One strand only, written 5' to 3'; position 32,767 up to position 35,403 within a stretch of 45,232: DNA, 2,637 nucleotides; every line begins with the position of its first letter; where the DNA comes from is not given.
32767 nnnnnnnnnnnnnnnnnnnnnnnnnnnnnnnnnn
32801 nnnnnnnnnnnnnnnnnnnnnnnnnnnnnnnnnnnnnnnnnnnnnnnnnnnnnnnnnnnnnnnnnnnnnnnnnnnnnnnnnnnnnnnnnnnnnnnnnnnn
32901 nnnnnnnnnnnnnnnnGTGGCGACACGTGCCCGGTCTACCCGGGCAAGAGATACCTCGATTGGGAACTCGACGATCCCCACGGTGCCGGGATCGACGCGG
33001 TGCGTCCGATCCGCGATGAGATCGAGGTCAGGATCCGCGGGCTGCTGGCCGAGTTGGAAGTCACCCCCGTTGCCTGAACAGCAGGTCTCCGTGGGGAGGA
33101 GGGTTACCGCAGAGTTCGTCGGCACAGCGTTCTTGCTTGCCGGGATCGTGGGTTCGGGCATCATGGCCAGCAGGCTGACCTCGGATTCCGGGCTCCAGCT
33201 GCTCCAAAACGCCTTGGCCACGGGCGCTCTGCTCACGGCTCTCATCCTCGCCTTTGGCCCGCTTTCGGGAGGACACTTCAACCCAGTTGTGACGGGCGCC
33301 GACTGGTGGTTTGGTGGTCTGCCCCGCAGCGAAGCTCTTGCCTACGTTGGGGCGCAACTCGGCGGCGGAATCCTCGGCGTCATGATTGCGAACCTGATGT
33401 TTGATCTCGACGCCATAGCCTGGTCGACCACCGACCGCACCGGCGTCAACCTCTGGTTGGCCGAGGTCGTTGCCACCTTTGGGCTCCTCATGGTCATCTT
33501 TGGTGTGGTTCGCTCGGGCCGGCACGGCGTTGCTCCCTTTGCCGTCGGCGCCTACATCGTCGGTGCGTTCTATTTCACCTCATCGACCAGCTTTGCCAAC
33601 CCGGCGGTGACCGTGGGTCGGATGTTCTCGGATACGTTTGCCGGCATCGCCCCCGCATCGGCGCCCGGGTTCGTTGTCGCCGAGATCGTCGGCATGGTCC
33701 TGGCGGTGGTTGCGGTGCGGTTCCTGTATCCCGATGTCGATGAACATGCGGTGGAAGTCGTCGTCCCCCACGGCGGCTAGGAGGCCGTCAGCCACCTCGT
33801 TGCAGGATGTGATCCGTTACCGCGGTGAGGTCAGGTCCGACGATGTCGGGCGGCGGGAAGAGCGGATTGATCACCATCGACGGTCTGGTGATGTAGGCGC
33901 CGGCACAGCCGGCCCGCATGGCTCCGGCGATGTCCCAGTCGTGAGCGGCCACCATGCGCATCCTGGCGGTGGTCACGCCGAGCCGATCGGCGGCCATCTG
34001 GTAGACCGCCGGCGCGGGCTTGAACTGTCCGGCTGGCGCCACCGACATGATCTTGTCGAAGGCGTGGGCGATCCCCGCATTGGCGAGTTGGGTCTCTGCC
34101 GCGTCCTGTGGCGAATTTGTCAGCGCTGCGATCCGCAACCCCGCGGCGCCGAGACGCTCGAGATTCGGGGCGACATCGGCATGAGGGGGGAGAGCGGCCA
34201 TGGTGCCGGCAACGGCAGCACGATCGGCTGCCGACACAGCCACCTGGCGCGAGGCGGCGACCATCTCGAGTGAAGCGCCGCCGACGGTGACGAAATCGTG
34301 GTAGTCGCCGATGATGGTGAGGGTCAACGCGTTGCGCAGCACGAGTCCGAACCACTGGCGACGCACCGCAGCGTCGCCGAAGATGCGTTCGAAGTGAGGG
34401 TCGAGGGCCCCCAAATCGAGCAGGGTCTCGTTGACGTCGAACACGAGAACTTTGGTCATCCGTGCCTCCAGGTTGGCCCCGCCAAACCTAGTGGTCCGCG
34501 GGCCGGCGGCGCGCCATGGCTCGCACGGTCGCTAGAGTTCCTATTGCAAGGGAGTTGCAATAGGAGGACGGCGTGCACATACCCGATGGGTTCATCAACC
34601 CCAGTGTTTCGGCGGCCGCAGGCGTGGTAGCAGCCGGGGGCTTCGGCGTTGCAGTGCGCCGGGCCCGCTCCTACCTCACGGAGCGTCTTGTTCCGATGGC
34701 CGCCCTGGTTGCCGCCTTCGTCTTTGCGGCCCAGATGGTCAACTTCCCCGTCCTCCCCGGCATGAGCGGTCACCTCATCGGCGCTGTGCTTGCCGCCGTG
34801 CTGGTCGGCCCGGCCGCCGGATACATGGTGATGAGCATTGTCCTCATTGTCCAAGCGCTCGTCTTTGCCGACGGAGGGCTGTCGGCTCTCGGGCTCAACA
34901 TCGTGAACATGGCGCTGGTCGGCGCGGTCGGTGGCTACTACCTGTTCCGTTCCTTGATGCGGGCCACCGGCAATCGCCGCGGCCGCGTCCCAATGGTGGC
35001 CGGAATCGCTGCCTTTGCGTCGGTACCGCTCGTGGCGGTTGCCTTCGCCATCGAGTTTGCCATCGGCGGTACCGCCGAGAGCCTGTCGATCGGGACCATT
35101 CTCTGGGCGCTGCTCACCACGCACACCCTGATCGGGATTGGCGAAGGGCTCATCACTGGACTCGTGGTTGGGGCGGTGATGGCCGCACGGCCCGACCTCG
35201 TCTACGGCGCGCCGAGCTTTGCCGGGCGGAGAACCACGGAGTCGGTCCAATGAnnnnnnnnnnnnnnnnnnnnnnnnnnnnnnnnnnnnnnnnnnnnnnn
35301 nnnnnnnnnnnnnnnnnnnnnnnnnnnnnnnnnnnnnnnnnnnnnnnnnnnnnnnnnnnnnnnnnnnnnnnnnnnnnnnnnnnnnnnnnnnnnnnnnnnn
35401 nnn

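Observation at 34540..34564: Perfect Nur box over the RBS of cbiM: the ECF transporter is probably a nickel system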

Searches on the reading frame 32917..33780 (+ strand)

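Call 20: search_protein_families(library=pfam, proteins=[window:32917-33780:+])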
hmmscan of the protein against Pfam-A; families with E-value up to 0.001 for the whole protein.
window:32917-33780:+ (287 aa): 1 family
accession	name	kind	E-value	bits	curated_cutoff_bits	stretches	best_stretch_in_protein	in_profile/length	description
PF00230.25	MIP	-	5.4e-25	88.9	25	1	56-215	4-172/222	Major intrinsic protein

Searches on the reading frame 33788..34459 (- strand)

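Call 5: search_protein_families(library=pfam, proteins=[window:33788-34459:-])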
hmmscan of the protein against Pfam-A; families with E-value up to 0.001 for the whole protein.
window:33788-34459:- (223 aa): 3 families
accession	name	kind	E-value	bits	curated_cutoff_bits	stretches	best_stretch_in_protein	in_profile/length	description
PF00702.32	Hydrolase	-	7.1e-15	56.3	26.4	1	3-184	2-191/191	haloacid dehalogenase-like hydrolase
PF13419.12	HAD_2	-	1.3e-11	45.4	23.8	1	90-186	78-174/178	Haloacid dehalogenase-like hydrolase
PF13242.12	Hydrolase_like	-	0.00016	21.9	22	1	147-190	4-48/75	HAD-hyrolase-like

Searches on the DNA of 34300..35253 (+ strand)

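Call 25: search_rna_families(sources=[L008, L009, L015, L027, L028, L047, L048, L061, L064, L070, L071, L075], threshold=gathering)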
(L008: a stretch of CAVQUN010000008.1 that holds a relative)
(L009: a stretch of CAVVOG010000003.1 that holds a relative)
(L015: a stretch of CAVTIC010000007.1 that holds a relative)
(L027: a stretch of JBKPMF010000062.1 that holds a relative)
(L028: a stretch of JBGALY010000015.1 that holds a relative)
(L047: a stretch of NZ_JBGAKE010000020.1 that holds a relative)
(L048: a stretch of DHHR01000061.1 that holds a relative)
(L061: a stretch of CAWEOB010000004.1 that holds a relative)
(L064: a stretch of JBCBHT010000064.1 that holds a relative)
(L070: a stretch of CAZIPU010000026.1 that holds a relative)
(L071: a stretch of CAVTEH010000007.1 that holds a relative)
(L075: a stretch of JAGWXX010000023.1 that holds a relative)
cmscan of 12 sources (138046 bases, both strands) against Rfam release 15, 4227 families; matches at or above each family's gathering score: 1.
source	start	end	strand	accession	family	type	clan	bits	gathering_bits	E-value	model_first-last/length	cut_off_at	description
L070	233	304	+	RF00005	tRNA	Gene; tRNA;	CL00001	60.5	29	2.8e-10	1-71/71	no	tRNA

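Call 26: search_rna_families(source=window, start=34300, end=34700, threshold=evalue, max_evalue=10)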
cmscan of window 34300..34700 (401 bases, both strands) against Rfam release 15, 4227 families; matches with E-value up to 10: 1.
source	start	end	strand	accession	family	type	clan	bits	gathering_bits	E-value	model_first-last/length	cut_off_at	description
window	34307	34322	+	RF01275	sR22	Gene; snRNA; snoRNA; CD-box;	-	14.1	40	3.7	1-58/58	no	Small nucleolar RNA sR22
